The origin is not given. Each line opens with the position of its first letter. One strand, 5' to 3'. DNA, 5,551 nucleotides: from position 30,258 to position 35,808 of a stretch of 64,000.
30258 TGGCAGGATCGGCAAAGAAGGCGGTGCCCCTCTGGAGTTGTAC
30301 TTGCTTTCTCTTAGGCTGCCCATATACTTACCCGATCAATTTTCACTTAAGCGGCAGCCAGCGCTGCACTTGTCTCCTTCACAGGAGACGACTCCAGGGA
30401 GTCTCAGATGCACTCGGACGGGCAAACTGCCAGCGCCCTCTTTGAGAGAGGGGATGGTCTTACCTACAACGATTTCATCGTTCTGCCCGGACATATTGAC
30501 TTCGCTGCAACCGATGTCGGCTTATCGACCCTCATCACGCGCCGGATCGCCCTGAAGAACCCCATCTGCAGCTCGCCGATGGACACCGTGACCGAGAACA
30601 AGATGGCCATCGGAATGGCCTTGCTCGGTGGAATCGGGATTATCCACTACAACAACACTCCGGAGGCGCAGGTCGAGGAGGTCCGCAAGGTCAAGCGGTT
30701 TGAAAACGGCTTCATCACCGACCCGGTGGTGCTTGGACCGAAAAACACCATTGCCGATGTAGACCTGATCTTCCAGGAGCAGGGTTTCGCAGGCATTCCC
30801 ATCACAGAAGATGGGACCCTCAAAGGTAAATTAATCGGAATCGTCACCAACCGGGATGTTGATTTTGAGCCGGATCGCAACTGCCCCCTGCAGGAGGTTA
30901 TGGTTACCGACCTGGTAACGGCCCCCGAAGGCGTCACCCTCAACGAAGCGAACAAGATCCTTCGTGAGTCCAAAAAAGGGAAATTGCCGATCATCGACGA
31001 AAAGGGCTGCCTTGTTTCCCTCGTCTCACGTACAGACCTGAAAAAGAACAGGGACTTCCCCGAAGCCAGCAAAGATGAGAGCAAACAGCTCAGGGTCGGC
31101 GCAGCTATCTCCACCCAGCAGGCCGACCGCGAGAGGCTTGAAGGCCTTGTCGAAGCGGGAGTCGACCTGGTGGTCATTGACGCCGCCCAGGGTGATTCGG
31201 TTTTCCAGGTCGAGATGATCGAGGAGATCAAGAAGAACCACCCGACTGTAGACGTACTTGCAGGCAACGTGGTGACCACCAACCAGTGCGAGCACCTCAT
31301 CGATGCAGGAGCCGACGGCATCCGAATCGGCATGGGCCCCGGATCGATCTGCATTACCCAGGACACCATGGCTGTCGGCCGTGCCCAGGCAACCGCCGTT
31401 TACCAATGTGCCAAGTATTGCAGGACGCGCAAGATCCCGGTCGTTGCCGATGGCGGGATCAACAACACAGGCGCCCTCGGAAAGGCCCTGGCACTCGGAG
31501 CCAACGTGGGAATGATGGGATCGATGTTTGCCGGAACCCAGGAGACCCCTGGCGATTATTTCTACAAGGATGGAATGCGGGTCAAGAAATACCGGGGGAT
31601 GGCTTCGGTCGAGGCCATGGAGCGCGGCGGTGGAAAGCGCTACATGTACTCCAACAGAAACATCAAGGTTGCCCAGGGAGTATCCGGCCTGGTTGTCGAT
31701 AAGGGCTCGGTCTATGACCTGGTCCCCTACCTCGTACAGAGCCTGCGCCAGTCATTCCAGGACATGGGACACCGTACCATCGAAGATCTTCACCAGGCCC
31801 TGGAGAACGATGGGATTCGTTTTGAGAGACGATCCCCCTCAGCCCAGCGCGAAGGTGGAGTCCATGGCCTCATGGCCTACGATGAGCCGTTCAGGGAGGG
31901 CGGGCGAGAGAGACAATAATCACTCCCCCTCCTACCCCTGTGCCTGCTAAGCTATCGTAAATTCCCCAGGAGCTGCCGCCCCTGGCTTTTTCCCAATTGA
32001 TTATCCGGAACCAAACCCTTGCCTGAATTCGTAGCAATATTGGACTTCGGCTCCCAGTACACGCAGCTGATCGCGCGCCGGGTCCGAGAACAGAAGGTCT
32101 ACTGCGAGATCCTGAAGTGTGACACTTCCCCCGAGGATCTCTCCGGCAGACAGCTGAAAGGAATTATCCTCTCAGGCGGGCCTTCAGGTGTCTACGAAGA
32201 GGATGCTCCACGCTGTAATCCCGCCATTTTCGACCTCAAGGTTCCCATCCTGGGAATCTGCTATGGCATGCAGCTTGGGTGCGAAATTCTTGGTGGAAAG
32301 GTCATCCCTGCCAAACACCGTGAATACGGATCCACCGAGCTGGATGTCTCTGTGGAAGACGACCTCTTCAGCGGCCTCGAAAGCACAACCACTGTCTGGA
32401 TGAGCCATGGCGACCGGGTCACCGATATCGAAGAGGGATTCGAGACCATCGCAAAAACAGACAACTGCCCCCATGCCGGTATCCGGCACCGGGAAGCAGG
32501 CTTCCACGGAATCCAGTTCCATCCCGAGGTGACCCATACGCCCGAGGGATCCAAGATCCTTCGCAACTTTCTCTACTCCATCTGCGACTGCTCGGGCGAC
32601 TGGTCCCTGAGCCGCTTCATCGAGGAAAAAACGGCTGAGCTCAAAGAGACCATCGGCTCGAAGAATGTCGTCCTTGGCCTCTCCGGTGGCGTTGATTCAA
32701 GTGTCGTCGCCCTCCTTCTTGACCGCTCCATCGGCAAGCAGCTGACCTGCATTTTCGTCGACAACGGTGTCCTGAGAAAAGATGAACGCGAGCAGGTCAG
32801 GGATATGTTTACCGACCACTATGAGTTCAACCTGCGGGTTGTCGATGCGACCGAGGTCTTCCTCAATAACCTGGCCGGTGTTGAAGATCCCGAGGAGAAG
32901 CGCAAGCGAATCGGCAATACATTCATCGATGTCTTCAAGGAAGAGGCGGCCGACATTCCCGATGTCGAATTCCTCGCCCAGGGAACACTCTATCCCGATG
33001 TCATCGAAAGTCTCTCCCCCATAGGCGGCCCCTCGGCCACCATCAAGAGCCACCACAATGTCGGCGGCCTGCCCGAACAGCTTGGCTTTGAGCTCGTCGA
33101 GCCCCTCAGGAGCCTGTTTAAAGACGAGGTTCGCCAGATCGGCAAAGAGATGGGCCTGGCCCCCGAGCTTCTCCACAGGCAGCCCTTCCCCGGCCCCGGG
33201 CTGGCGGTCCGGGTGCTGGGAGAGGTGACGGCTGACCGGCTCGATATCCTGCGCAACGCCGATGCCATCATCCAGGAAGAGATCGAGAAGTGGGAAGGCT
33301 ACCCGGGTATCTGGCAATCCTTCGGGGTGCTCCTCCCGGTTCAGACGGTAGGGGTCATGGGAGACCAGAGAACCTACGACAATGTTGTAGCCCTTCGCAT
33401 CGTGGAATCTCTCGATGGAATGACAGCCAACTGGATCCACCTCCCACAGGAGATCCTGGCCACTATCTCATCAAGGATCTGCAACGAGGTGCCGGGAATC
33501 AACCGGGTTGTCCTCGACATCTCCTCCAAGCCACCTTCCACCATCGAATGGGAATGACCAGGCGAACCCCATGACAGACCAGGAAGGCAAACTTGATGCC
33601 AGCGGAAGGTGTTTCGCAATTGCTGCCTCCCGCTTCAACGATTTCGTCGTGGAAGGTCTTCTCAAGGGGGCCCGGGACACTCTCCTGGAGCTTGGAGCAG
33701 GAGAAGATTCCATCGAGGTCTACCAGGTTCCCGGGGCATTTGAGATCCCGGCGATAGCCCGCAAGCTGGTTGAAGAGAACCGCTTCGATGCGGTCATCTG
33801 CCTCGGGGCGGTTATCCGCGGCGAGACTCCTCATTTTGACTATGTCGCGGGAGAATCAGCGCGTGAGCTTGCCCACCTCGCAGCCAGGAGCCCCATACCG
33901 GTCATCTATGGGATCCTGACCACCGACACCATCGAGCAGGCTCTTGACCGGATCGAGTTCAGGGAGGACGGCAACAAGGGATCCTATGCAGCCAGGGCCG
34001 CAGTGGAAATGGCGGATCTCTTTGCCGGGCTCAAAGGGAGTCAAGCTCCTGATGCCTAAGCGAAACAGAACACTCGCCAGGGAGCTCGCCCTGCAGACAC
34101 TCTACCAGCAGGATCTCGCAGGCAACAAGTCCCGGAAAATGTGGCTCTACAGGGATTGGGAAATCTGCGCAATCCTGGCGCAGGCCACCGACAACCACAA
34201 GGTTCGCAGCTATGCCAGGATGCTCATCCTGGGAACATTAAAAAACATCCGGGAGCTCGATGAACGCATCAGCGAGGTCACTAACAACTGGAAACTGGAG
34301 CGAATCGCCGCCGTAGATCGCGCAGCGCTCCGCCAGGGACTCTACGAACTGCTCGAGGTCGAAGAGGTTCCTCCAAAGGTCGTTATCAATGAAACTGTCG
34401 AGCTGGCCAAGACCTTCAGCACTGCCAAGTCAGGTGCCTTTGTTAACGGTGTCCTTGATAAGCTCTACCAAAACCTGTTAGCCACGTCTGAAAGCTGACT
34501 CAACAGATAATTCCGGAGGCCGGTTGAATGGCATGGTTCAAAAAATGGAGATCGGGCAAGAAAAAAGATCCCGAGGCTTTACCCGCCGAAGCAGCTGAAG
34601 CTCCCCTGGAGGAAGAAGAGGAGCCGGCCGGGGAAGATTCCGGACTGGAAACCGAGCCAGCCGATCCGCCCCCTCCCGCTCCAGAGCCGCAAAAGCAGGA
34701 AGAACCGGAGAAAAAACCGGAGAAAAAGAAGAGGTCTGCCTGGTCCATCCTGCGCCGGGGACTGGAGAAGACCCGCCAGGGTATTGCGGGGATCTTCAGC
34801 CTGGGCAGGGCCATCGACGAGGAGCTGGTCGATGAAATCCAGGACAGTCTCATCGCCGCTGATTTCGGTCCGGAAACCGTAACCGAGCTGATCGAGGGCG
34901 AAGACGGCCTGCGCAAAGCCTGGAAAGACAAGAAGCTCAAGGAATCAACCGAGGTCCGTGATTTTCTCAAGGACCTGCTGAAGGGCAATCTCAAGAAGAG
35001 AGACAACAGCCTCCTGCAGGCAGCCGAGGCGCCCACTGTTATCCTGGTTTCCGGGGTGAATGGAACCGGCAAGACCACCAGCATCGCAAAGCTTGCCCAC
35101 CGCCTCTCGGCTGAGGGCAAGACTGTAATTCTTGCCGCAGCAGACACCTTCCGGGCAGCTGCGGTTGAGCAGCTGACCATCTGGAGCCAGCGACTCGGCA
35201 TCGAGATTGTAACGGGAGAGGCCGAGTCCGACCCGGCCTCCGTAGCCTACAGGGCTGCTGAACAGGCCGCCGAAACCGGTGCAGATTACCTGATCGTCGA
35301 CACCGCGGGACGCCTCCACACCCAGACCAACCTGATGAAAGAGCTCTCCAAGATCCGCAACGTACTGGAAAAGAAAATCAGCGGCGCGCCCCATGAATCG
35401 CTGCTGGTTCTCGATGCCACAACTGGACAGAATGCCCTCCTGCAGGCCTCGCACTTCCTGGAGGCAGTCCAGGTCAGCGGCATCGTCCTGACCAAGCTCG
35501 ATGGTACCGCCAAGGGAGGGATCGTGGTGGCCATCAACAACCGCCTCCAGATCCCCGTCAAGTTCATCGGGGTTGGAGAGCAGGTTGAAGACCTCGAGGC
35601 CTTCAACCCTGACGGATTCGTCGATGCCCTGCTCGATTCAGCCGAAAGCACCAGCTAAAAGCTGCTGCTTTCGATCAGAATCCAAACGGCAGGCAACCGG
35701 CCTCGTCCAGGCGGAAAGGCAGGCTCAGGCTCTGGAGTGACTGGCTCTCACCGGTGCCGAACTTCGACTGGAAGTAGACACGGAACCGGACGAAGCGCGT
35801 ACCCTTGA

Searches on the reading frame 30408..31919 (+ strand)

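Call 78: search_protein_families(library=pfam, proteins=[window:30408-31919:+], max_evalue=0.001)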
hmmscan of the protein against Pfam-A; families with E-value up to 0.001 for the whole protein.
window:30408-31919:+ (503 aa): 4 families
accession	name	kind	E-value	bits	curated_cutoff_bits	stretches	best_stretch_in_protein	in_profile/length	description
PF00478.31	IMPDH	-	3.2e-129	431.3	25.6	1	17-486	1-345/345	IMP dehydrogenase / GMP reductase domain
PF00571.33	CBS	-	5.3e-16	59.1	24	2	162-213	2-53/57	CBS domain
PF03060.21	NMO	-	4.5e-09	36.6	28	1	216-387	78-238/331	Nitronate monooxygenase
PF01070.24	FMN_dh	-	2.8e-06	27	24.9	1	256-374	195-305/350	FMN-dependent dehydrogenase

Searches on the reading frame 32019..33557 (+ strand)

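Call 78: search_protein_families(library=pfam, proteins=[window:32019-33557:+], max_evalue=0.001)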
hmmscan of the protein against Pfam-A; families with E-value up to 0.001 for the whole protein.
window:32019-33557:+ (512 aa): 7 families
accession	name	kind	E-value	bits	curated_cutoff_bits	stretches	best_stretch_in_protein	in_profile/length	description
PF00117.34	GATase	-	1.6e-47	162.1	22.8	1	7-186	2-188/190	Glutamine amidotransferase class-I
PF00958.27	GMP_synt_C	-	1.6e-40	137.5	27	1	420-511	1-92/92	GMP synthase C terminal domain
PF02540.23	NAD_synthase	-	1.6e-09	37.7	21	1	210-271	14-75/242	NAD synthase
PF03054.22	tRNA_Me_trans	-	3.2e-06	27.4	20.6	1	215-315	1-97/202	tRNA methyl transferase HUP domain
PF07722.19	Peptidase_C26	-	2.2e-05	24.8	20.5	1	70-170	101-219/219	Peptidase C26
PF01507.26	PAPS_reduct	-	0.00021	21.8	22.5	1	217-310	2-91/175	Phosphoadenosine phosphosulfate reductase domain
PF00733.27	Asn_synthase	-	0.0004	20.6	21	1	216-278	19-85/354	Asparagine synthase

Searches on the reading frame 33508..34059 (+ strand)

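Call 78: search_protein_families(library=pfam, proteins=[window:33508-34059:+], max_evalue=0.001)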
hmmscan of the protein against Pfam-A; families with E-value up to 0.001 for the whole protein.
window:33508-34059:+ (183 aa): 1 family
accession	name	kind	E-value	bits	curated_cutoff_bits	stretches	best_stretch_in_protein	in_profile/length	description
PF00885.24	DMRL_synthase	-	7.3e-51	172.2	26.7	1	36-171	4-137/139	6,7-dimethyl-8-ribityllumazine synthase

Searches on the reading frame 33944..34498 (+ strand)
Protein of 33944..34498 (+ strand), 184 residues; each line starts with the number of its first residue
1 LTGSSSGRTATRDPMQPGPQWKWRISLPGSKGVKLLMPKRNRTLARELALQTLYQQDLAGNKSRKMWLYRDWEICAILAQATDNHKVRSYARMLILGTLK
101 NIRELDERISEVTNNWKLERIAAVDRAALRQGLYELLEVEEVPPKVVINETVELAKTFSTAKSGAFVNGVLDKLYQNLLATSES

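Call 78: search_protein_families(library=pfam, proteins=[window:33944-34498:+], max_evalue=0.001)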
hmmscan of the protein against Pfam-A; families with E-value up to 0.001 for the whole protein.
window:33944-34498:+ (184 aa): 1 family
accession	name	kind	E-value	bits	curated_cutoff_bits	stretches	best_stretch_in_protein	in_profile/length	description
PF01029.23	NusB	-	3.5e-36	124.9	23.1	1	45-175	3-132/133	NusB family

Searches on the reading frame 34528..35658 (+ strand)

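Call 78: search_protein_families(library=pfam, proteins=[window:34528-35658:+], max_evalue=0.001)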
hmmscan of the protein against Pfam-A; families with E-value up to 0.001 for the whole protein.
window:34528-35658:+ (376 aa): 11 families
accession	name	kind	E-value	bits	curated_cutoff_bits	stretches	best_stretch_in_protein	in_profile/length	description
PF00448.28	SRP54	-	2.9e-76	255.9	22.7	1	169-369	1-195/196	SRP54-type protein, GTPase domain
PF02881.24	SRP54_N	-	4.9e-10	39.9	22.4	1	84-149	3-73/75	SRP54-type protein, helical bundle domain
PF13604.12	AAA_30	-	2.8e-07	30.9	27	1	167-267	15-104/191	AAA domain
PF13401.12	AAA_22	-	8.5e-07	29.8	27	1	169-282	5-112/130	AAA domain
PF13191.12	AAA_16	-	2.3e-06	28.7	32.6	1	163-296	16-139/167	AAA ATPase domain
PF06414.18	Zeta_toxin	-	3.4e-06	27.1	22.3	1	163-264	10-108/199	Zeta toxin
PF25199.1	nSTAND_NTPase5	-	6.3e-06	26.5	34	1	164-210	36-83/145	Novel STAND NTPase 5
PF13245.12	AAA_19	-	7.9e-06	26.5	25.1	1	166-275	8-116/134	AAA domain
PF01656.29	CbiA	-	3.8e-05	24.1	25.4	1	172-349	2-108/125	CobQ/CobB/MinD/ParA nucleotide binding domain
PF09848.15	SLFN-g3_helicase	-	5.3e-05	23.1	24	1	170-285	2-112/354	Schlafen group 3, DNA/RNA helicase domain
PF13207.12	AAA_17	-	7.4e-05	23.5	27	1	176-275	2-94/136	AAA domain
